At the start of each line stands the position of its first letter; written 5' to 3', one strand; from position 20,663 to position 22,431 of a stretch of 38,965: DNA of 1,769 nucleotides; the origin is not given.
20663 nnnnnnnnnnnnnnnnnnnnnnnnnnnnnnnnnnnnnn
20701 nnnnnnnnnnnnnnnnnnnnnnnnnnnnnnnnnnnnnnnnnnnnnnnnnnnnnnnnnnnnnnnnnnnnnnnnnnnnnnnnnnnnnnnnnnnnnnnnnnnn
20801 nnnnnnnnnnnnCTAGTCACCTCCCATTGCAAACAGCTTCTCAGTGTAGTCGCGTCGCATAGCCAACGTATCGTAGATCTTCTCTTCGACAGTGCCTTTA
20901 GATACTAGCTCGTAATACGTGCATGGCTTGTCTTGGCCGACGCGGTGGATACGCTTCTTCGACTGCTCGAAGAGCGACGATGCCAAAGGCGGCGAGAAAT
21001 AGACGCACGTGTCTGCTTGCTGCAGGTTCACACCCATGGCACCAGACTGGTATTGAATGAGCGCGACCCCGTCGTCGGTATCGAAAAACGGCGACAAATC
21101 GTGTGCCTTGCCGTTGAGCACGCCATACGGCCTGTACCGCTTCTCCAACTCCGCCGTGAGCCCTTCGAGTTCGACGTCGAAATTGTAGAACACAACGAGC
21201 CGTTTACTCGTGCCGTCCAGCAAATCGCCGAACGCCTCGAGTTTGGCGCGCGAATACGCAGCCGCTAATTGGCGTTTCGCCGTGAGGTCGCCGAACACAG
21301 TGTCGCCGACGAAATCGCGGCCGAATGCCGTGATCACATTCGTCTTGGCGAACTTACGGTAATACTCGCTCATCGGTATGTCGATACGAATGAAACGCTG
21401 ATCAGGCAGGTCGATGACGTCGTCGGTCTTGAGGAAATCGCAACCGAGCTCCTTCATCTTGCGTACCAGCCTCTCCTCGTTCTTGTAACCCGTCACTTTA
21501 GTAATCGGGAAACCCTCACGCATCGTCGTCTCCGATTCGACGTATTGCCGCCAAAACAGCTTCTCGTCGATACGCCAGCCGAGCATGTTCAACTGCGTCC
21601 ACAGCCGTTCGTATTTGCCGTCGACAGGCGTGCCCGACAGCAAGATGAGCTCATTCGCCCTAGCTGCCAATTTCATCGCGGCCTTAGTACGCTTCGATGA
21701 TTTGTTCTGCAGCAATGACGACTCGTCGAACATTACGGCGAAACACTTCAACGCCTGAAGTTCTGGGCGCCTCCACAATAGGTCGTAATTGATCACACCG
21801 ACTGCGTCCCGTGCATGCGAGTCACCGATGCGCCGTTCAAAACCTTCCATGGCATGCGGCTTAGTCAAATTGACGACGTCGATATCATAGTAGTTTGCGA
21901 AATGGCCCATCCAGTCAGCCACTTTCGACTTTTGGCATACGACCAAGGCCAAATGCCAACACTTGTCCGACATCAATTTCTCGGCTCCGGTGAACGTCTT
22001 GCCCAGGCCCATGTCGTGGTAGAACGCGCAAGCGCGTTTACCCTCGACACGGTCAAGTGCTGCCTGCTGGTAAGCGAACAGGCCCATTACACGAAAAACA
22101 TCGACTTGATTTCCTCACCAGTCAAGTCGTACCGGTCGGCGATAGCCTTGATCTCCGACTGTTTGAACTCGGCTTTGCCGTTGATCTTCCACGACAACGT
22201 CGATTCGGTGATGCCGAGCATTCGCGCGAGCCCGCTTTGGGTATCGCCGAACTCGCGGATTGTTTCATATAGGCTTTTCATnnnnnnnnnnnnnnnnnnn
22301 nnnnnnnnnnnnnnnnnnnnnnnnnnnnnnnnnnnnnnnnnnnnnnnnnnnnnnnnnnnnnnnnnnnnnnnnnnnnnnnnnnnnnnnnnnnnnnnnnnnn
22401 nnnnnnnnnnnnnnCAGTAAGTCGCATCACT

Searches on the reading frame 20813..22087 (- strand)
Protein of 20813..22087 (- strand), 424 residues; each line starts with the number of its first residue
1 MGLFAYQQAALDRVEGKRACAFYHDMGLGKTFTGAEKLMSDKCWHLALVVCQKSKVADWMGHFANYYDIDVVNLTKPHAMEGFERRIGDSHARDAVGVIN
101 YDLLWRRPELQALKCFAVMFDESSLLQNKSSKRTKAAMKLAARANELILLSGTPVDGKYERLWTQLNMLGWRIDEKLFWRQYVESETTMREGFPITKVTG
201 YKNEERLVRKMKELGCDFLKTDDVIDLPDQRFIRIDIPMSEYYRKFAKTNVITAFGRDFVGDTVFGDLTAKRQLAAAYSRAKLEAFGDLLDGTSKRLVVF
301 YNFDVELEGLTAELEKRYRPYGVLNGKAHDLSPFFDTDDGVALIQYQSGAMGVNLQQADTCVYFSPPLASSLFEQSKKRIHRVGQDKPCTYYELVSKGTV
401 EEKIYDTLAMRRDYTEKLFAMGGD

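Call 9: search_protein_families(library=pfam, proteins=[window:20813-22087:-], max_evalue=0.01)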
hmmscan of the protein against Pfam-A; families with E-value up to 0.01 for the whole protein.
window:20813-22087:- (424 aa): 2 families
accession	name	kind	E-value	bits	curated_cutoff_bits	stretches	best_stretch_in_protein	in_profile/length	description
PF00176.29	SNF2-rel_dom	-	1.1e-16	61.2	24.9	1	13-249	12-251/290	SNF2-related domain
PF00271.37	Helicase_C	-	1.4e-05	25.8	23.5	1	282-384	2-110/110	Helicase conserved C-terminal domain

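Call 22: find_related_loci(query=window:20813-22087:-, collection=viral_contigs, flank=4000)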
Query window:20813-22087:- (424 aa) in viral_contigs; peptide patterns used: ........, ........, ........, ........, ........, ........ (x = any residue, [..] = any of these).
42 stretches matched a pattern; 39 encode a relative of the query (tblastn E <= 1e-3); 34 distinct loci.
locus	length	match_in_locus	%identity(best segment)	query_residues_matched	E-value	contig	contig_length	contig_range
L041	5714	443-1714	98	1-424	0e+0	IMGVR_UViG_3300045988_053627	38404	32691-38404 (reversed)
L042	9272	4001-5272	98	1-424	0e+0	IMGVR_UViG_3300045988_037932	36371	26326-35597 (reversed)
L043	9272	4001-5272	97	1-424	0e+0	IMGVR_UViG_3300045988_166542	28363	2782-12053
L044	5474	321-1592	98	1-424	0e+0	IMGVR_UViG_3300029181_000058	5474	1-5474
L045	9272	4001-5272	97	1-424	0e+0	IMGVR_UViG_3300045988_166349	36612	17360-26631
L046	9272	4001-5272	97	1-424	0e+0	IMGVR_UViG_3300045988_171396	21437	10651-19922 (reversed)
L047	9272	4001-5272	97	1-424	0e+0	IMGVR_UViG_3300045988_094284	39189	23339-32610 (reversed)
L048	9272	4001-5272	97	1-424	0e+0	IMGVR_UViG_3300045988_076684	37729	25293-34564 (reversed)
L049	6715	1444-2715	97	1-424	0e+0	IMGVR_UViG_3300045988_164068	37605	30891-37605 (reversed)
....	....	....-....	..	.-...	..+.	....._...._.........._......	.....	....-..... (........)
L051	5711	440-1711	97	1-424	0e+0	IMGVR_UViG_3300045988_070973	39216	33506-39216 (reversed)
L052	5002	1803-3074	96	1-424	0e+0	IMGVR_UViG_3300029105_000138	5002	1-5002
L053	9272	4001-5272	96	1-424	0e+0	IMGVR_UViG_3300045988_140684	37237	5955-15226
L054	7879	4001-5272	95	1-424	0e+0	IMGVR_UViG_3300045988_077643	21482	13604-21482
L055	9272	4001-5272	94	1-424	0e+0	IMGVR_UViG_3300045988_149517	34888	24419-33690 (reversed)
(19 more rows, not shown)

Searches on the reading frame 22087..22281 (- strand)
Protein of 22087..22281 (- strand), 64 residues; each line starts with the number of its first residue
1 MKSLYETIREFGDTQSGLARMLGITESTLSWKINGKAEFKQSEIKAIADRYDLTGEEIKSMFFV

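Call 9: search_protein_families(library=pfam, proteins=[window:22087-22281:-], max_evalue=0.01)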
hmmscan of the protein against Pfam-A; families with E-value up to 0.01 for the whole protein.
window:22087-22281:- (64 aa): 8 families
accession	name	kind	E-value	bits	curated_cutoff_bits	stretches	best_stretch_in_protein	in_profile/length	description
PF05339.17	DUF739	-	2.7e-08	34.3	27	1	4-63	8-67/69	Protein of unknown function (DUF739)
PF13560.12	HTH_31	-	2.7e-06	28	27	1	14-58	16-61/64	Helix-turn-helix domain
PF01381.28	HTH_3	-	5.9e-06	26.7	23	1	10-57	7-54/55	Helix-turn-helix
PF13443.12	HTH_26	-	0.0014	19.3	22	1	14-58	12-57/63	Cro/C1-type HTH DNA-binding domain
PF20432.4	Xre-like-HTH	-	0.0038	17.9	25.8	0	12-42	23-53/63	Antitoxin Xre-like helix-turn-helix domain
PF08667.16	BetR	-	0.0048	17.4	21.6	1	15-54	25-64/148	BetR domain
PF01476.26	LysM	-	0.0074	16.7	20.9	0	12-29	6-23/43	LysM domain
PF04218.19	CENP-B_N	-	0.0087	16.1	21.2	0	16-42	26-52/53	CENP-B N-terminal DNA-binding domain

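Call 18: search_protein_families(library=phrogs, proteins=[window:22087-22281:-], max_evalue=0.001)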
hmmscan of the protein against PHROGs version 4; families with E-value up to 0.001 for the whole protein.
window:22087-22281:- (64 aa): 6 families
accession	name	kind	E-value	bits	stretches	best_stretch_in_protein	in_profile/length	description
phrog_4583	-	transcription regulation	9.2e-07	29.8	1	6-52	17-63/81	transcriptional repressor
phrog_2967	-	transcription regulation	4e-06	27.5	1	7-54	18-65/225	transcriptional regulator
phrog_8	-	transcription regulation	0.00022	21.8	1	2-51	75-128/346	transcriptional regulator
phrog_2328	-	transcription regulation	0.00023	21.9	1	8-50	24-66/128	transcriptional repressor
phrog_3557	-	transcription regulation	0.00028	22.1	1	14-63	27-73/142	transcriptional regulator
phrog_2339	-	DNA, RNA and nucleotide metabolism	0.00088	20.2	1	1-53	27-80/98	HTH DNA binding protein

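Call 83: search_protein_families(library=ncbifam, proteins=[window:22087-22281:-], max_evalue=0.001)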
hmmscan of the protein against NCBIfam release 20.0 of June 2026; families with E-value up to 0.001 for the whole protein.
window:22087-22281:- (64 aa): 0 families
